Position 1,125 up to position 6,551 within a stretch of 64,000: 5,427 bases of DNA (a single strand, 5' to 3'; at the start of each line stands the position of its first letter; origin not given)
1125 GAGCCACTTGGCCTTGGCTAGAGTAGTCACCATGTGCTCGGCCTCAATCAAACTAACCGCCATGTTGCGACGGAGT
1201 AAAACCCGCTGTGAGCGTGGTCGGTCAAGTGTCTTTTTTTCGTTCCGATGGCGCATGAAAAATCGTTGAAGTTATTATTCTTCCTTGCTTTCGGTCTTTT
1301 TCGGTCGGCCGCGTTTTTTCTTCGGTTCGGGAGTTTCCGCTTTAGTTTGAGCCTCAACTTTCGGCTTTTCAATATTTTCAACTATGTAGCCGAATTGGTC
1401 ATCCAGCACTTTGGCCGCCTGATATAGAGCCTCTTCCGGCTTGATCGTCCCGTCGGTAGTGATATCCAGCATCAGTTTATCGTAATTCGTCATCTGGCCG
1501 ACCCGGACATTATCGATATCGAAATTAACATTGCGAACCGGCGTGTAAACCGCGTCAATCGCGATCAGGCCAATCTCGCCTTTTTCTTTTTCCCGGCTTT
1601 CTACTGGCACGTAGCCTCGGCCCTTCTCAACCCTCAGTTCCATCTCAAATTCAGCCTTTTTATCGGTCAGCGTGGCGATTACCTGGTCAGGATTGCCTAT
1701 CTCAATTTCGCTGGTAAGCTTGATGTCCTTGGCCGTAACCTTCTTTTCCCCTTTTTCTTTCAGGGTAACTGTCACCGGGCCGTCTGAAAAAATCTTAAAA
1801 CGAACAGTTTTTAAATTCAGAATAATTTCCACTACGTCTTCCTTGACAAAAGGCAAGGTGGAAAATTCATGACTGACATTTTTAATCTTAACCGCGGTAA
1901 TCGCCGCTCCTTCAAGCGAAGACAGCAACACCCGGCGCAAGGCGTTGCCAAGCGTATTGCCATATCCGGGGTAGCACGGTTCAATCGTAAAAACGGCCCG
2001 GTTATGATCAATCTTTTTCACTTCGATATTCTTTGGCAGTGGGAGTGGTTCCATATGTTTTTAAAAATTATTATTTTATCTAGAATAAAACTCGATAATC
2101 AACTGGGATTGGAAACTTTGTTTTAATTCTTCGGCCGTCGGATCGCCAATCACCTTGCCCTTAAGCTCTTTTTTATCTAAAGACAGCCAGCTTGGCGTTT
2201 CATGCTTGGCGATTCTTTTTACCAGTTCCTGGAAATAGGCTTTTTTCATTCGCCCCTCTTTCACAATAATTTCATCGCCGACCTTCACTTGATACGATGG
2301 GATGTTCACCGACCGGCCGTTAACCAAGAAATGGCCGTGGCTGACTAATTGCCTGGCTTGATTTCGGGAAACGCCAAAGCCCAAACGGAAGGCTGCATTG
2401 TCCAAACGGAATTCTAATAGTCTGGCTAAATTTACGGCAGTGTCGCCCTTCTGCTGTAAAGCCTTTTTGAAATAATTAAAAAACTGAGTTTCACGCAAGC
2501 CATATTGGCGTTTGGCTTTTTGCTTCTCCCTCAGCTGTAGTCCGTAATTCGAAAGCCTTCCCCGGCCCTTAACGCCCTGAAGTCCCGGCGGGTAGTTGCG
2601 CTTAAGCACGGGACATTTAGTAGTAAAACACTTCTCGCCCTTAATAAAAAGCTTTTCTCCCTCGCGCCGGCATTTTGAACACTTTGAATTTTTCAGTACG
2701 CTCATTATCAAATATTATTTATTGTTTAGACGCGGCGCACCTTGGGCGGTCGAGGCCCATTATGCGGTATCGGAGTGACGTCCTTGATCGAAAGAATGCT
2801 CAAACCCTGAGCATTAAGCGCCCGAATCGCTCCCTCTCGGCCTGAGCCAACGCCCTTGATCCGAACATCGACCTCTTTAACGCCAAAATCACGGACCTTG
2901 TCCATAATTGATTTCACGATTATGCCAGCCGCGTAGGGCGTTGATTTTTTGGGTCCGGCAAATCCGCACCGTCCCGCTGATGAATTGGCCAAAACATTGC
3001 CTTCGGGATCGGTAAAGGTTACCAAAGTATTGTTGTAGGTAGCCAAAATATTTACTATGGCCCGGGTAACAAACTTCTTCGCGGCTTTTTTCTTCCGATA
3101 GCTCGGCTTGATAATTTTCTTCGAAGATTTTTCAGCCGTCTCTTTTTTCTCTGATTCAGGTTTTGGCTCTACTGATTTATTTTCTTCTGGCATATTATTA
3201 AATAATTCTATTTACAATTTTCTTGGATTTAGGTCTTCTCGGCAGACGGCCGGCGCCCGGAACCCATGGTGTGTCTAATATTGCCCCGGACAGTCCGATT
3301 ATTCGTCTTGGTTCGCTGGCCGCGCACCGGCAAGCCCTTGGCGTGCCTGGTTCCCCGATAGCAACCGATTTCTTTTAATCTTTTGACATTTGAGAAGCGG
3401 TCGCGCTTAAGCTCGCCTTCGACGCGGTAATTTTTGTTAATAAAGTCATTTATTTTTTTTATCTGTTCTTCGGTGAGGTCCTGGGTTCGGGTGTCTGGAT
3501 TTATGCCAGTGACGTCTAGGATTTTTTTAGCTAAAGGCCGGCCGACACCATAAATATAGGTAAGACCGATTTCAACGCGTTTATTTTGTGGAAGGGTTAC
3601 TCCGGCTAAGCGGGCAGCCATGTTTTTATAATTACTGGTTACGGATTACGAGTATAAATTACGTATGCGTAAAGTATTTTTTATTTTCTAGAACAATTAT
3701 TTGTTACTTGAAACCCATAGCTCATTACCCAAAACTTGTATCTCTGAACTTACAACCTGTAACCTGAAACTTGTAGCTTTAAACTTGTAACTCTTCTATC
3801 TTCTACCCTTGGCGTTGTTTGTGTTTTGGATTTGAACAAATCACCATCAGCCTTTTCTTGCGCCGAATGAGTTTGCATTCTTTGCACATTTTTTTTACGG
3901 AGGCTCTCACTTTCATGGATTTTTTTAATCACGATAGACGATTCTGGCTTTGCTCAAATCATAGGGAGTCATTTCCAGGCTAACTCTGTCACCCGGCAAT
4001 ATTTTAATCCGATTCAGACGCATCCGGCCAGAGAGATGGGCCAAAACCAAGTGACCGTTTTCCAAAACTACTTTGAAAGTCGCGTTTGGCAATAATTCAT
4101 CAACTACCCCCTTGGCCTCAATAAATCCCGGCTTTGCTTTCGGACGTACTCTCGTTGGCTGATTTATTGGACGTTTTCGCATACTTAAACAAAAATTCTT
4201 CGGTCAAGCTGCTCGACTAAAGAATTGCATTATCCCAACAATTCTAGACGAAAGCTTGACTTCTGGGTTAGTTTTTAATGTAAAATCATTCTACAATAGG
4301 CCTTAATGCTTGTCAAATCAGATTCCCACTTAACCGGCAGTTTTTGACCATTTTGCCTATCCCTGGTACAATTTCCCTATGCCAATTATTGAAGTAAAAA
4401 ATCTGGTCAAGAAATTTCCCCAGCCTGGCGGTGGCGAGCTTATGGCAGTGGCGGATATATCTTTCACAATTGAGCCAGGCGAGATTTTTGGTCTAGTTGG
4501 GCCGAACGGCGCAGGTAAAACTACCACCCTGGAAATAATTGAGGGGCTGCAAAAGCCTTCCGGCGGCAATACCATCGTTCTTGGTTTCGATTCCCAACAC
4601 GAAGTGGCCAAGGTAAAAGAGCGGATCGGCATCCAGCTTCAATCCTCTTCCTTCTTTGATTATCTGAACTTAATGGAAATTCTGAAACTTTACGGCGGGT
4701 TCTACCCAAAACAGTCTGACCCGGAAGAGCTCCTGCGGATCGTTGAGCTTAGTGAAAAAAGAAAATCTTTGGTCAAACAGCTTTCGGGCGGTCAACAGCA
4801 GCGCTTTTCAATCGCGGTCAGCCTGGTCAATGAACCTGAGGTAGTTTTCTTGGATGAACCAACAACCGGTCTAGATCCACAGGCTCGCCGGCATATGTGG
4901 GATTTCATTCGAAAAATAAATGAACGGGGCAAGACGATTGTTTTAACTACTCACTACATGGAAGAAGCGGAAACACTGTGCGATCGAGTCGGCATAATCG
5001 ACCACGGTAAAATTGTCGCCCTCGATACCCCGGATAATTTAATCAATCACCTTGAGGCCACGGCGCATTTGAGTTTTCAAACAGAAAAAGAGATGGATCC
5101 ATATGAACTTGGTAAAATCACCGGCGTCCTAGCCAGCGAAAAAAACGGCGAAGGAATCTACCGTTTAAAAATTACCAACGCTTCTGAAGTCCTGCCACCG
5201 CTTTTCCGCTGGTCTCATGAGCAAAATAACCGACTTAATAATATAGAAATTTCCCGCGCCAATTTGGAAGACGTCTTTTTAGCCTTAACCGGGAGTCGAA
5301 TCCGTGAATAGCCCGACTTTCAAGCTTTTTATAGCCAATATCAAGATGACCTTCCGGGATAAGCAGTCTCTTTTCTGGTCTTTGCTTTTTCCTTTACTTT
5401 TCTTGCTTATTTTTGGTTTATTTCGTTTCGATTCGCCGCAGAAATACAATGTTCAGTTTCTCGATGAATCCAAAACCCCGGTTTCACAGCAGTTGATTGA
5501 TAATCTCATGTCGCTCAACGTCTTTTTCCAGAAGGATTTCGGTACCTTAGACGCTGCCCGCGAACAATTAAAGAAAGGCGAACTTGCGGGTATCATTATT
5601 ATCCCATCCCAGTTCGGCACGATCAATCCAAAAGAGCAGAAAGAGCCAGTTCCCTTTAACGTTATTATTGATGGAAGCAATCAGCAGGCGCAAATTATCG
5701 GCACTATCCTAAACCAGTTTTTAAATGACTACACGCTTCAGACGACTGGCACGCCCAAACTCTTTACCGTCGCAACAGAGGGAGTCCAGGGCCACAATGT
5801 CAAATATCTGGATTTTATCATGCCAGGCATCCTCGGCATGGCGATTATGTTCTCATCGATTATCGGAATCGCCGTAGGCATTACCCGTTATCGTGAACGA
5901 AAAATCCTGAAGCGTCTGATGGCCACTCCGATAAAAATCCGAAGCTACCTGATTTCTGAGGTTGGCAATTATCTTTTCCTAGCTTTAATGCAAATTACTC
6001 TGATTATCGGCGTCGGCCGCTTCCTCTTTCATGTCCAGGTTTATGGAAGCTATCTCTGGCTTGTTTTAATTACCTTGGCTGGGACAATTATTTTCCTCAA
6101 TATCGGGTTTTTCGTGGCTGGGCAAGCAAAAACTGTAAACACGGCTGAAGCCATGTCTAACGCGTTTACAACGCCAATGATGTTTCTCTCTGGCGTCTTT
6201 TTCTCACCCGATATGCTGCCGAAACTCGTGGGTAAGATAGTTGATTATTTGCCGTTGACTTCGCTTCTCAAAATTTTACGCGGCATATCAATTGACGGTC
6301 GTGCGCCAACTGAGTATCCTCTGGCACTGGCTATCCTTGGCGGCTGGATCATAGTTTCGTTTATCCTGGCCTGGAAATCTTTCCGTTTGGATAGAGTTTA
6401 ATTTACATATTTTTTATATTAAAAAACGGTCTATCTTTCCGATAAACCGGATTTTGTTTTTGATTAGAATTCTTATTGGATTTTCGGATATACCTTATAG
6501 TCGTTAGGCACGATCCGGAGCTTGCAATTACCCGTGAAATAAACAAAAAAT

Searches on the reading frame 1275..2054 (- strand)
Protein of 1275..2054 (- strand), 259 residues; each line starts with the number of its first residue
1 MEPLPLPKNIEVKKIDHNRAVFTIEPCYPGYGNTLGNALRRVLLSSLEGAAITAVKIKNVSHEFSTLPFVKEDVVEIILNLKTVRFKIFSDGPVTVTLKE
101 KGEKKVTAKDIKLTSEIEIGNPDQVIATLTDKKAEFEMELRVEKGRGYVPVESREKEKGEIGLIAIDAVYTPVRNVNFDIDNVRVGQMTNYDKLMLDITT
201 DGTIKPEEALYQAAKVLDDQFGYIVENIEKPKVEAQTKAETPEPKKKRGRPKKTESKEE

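Call 66: search_protein_families(library=pfam, proteins=[window:1275-2054:-], max_evalue=0.01)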
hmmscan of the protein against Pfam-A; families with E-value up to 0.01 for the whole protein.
window:1275-2054:- (259 aa): 3 families
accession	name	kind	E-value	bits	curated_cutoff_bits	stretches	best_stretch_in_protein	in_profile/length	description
PF01000.31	RNA_pol_A_bac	-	4.9e-34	117.5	33.9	1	55-171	1-119/119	RNA polymerase Rpb3/RpoA insert domain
PF01193.29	RNA_pol_L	-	1.9e-23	82.4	24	1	25-221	1-74/74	RNA polymerase Rpb3/Rpb11 dimerisation domain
PF13656.11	RNA_pol_L_2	-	0.00016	21.7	27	0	192-223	40-71/75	RNA polymerase Rpb3/Rpb11 dimerisation domain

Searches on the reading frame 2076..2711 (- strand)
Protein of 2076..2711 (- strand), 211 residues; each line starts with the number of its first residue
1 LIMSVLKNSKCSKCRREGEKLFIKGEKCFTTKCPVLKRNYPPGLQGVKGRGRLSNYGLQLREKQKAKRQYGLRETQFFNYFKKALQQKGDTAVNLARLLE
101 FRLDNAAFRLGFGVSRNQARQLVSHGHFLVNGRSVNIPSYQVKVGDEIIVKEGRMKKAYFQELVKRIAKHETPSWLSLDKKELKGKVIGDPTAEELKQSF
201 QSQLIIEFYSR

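Call 66: search_protein_families(library=pfam, proteins=[window:2076-2711:-], max_evalue=0.01)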
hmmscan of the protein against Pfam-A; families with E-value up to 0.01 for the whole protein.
window:2076-2711:- (211 aa): 2 families
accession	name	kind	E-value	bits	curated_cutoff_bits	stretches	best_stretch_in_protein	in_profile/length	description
PF00163.24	Ribosomal_S4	-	2.8e-26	92.5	23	1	6-100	2-95/95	Ribosomal protein S4/S9 N-terminal domain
PF01479.30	S4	-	4.2e-20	71.7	22.8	1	102-148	2-48/48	S4 domain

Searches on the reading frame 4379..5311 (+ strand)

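Call 66: search_protein_families(library=pfam, proteins=[window:4379-5311:+], max_evalue=0.01)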
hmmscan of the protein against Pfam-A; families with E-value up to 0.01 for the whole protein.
window:4379-5311:+ (310 aa): 9 families
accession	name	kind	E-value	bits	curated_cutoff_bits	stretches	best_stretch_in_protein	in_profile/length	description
PF00005.33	ABC_tran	-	2.9e-29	102.9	25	1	25-163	2-137/137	ABC transporter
PF13304.12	AAA_21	-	2.8e-15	57.6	27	2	132-192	235-298/304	AAA domain, putative AbiEii toxin, Type IV TA system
PF13175.12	AAA_15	-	1e-07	32.3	32.1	1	126-192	292-369/374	AAA ATPase domain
PF02463.25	SMC_N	-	3.2e-05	23.9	40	0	117-199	135-207/220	RecF/RecN/SMC N terminal domain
PF13479.12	AAA_24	-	0.00017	22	27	0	39-75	7-35/195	AAA domain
PF13604.12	AAA_30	-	0.00042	20.5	27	1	35-87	19-70/191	AAA domain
PF13476.12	AAA_23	-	0.0028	18.7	27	1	29-54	17-39/201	AAA domain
PF13558.12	SbcC_Walker_B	-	0.0032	18.1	27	0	133-178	31-89/90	SbcC/RAD50-like, Walker B motif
PF13732.12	DrrA1-3_C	-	0.0072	17.4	27.4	0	239-303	19-80/81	ATP-binding protein DrrA1-3-like, C-terminal domain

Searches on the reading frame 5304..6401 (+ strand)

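Call 56: search_protein_families(library=pfam, proteins=[window:5304-6401:+], max_evalue=0.001)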
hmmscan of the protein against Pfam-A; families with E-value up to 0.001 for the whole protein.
window:5304-6401:+ (365 aa): 4 families
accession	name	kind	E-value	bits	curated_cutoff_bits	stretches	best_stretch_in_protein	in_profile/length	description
PF12698.13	ABC2_membrane_3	-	3.6e-42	145.1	31.6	1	20-358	1-347/347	ABC-2 family transporter protein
PF01061.29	ABC2_membrane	-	1.1e-25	90.8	26.9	1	163-328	51-209/211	ABC-2 type transporter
PF12679.13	ABC2_membrane_2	-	3.8e-06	26.8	27.2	1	10-360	5-278/283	ABC-2 family transporter protein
PF03379.19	CcmB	-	0.00025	21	24.9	0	163-292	38-166/215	CcmB protein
